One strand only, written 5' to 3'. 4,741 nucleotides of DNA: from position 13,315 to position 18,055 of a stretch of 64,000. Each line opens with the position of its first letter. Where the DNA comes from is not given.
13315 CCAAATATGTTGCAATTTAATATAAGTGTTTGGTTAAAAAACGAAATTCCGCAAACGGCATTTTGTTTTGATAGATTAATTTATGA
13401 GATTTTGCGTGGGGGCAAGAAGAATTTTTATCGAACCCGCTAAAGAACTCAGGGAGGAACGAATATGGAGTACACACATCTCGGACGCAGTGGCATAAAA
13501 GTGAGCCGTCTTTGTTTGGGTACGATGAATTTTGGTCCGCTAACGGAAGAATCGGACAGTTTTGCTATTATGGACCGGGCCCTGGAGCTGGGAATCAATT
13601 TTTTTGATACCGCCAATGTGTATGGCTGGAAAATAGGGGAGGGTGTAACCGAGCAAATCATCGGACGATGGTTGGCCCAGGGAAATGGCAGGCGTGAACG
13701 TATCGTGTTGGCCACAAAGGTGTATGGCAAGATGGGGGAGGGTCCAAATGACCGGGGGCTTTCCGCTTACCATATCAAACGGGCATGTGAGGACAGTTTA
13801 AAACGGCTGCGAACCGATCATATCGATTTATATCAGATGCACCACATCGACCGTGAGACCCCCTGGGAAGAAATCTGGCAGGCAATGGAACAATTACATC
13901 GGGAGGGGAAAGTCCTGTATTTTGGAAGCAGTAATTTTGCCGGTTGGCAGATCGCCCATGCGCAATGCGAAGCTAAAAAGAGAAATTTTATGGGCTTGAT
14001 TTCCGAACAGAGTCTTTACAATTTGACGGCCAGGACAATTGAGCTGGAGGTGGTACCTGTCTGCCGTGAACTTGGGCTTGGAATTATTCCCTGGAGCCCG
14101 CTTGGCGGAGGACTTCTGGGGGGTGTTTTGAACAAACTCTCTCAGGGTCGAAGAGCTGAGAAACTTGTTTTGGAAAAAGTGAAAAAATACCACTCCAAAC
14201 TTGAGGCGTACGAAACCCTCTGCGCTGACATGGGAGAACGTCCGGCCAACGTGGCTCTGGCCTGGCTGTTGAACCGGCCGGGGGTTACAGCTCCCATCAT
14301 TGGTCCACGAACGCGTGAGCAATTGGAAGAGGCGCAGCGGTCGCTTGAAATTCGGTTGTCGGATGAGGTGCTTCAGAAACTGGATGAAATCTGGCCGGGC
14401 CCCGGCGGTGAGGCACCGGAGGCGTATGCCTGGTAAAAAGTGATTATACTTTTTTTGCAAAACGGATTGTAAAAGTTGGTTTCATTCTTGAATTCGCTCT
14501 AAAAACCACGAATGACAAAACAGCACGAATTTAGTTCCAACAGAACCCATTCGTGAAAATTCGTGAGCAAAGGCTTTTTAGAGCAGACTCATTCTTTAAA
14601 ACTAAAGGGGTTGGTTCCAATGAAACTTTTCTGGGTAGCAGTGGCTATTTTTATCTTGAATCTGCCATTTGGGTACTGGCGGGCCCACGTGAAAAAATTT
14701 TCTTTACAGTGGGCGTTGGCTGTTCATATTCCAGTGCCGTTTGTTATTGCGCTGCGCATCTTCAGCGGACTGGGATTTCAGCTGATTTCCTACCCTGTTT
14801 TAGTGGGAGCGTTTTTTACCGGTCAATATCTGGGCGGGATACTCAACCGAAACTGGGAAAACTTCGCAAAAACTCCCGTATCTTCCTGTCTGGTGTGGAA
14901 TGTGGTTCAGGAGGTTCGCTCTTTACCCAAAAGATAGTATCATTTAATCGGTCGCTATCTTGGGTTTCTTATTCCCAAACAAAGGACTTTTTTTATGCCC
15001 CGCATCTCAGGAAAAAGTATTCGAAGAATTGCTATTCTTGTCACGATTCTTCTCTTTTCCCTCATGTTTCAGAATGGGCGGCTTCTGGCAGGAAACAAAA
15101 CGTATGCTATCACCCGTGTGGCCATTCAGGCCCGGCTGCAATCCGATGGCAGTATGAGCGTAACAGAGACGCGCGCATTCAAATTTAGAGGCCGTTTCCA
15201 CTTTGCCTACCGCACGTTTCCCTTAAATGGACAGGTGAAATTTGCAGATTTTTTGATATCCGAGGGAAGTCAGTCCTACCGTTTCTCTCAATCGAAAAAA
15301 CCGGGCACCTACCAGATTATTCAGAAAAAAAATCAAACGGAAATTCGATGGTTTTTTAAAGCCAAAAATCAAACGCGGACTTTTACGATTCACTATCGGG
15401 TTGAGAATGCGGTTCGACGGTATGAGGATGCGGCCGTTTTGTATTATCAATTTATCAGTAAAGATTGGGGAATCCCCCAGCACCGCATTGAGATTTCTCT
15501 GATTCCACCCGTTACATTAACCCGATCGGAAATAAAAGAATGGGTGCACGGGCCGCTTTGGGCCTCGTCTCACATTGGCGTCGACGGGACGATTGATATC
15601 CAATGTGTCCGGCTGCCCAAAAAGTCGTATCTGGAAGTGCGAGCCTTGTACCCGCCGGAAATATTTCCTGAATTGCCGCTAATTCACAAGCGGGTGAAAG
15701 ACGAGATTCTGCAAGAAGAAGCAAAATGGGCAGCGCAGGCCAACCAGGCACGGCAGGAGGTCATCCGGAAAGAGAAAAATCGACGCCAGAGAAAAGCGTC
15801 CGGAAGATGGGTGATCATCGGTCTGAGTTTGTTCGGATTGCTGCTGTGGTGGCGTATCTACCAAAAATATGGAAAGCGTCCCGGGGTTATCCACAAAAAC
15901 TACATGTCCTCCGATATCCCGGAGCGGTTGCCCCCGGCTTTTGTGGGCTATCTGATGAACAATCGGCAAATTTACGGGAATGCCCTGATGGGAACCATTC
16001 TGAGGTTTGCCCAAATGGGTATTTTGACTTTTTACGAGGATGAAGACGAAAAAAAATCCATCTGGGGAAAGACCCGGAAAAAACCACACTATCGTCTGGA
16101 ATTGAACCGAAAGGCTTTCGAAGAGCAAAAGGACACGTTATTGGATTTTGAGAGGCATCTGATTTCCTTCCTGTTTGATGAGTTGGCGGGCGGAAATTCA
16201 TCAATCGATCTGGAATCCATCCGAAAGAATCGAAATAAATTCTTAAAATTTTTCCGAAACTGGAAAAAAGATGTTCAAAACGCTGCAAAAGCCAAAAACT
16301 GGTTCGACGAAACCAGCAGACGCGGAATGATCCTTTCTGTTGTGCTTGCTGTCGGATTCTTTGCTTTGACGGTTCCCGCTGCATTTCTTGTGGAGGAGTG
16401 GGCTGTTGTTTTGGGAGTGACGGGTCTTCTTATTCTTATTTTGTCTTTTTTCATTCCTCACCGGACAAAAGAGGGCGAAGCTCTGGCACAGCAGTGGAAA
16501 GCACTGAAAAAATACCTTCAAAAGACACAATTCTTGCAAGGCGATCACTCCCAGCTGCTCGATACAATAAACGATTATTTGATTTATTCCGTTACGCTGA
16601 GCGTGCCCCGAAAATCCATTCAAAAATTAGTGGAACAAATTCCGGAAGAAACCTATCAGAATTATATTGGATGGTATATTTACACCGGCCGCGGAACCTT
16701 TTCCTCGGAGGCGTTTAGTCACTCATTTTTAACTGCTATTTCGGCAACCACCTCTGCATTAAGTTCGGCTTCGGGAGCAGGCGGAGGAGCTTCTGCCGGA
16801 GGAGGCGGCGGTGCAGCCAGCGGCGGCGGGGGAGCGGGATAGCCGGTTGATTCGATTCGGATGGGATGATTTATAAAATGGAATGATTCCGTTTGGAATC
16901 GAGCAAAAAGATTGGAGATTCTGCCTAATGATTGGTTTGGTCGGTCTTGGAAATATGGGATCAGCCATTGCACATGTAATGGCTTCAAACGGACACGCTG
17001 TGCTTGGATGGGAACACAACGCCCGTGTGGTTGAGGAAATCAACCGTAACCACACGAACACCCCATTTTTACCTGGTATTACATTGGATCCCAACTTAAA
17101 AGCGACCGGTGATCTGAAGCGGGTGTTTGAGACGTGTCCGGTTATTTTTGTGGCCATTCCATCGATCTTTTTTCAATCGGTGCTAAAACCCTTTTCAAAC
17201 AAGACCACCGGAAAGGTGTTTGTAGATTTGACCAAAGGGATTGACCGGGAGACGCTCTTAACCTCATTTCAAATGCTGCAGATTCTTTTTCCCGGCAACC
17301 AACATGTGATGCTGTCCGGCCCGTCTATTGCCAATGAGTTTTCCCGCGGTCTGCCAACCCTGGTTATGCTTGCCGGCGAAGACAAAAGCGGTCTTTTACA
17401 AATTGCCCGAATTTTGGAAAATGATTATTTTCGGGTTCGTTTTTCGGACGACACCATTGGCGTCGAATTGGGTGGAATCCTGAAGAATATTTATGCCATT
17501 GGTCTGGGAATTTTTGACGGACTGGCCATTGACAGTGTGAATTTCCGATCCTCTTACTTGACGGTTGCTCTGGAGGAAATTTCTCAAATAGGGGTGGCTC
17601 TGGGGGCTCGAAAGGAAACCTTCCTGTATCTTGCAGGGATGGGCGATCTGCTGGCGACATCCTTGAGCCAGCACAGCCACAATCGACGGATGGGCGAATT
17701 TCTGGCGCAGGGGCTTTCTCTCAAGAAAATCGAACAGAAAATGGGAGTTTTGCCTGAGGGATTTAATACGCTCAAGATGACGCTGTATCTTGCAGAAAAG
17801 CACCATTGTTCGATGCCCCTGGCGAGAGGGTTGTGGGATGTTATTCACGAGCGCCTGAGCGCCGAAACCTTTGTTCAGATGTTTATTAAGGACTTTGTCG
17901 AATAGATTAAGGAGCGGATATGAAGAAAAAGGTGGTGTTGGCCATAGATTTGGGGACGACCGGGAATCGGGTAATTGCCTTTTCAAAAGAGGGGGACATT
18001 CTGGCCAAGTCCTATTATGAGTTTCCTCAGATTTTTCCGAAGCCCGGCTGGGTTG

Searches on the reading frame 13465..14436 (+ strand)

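Call 6: search_protein_families(library=pfam, proteins=[window:13465-14436:+], max_evalue=0.00001)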
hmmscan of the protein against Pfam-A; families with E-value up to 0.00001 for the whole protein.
window:13465-14436:+ (323 aa): 1 family
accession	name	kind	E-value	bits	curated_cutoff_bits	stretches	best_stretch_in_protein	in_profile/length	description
PF00248.27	Aldo_ket_red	-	2.3e-74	250.6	24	1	15-310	1-290/291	Aldo/keto reductase family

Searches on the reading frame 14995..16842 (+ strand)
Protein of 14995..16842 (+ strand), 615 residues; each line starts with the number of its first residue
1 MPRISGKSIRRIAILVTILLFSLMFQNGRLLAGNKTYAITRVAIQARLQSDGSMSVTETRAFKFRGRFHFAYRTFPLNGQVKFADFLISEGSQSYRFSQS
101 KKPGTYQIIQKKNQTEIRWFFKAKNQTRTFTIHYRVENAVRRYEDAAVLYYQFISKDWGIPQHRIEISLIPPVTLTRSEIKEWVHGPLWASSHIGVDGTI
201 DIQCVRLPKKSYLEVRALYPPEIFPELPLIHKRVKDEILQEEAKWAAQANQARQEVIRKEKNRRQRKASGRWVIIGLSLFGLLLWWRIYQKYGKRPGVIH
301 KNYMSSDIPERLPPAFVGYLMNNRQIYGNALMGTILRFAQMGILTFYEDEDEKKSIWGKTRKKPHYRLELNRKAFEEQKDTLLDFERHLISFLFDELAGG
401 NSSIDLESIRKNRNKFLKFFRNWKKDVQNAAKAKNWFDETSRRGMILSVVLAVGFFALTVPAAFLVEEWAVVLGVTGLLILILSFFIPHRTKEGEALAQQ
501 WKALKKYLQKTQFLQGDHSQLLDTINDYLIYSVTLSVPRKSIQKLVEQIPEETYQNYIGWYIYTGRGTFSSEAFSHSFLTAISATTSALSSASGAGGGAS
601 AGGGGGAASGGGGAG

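Call 3: search_protein_families(library=pfam, proteins=[window:14995-16842:+], max_evalue=1)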
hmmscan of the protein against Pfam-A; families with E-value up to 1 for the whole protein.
window:14995-16842:+ (615 aa): 4 families
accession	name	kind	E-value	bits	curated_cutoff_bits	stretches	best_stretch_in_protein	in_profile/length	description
PF20990.2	DUF2207_C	-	1.7e-32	113.6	33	1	306-544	6-246/247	Predicted membrane protein (DUF2207) C-terminal domain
PF09972.14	DUF2207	-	3.4e-27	96.2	24.4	1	39-218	2-171/172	Predicted membrane protein (DUF2207) N-terminal domain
PF18169.6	SLATT_6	-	0.072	13.1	27.1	1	437-512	28-106/176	SMODS and SLOG-associating 2TM effector domain 6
PF03203.19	MerC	-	0.076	14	27.6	1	443-489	39-85/108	MerC mercury resistance protein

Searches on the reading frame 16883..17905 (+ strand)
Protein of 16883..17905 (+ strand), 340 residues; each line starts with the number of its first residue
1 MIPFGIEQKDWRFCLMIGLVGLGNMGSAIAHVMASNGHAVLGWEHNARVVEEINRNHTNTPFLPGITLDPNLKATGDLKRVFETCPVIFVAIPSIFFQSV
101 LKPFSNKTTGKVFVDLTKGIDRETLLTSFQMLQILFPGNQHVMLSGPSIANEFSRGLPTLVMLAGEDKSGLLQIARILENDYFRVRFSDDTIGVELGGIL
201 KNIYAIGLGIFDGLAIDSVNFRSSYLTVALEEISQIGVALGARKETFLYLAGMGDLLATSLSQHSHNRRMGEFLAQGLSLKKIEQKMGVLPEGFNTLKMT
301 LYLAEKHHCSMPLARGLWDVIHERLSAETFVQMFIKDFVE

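Call 6: search_protein_families(library=pfam, proteins=[window:16883-17905:+], max_evalue=0.00001)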
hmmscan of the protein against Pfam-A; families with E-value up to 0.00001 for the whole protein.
window:16883-17905:+ (340 aa): 5 families
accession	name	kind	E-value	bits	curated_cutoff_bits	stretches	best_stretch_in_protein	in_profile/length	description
PF07479.19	NAD_Gly3P_dh_C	-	3.8e-40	137.8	25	1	190-331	1-141/142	NAD-dependent glycerol-3-phosphate dehydrogenase C-terminus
PF01210.29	NAD_Gly3P_dh_N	-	2.6e-36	125.4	23.1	1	17-169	2-156/158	NAD-dependent glycerol-3-phosphate dehydrogenase N-terminus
PF20618.3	GPD_NAD_C_bact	-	7e-14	52.6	27.6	1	251-315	1-64/66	Bacterial GPD, NAD-dependent C-terminal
PF03807.23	F420_oxidored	-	9.3e-09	36.2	21.6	1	17-118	2-93/94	NADP oxidoreductase coenzyme F420-dependent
PF03446.21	NAD_binding_2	-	6.4e-08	33.2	21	1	17-94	2-65/161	NAD binding domain of 6-phosphogluconate dehydrogenase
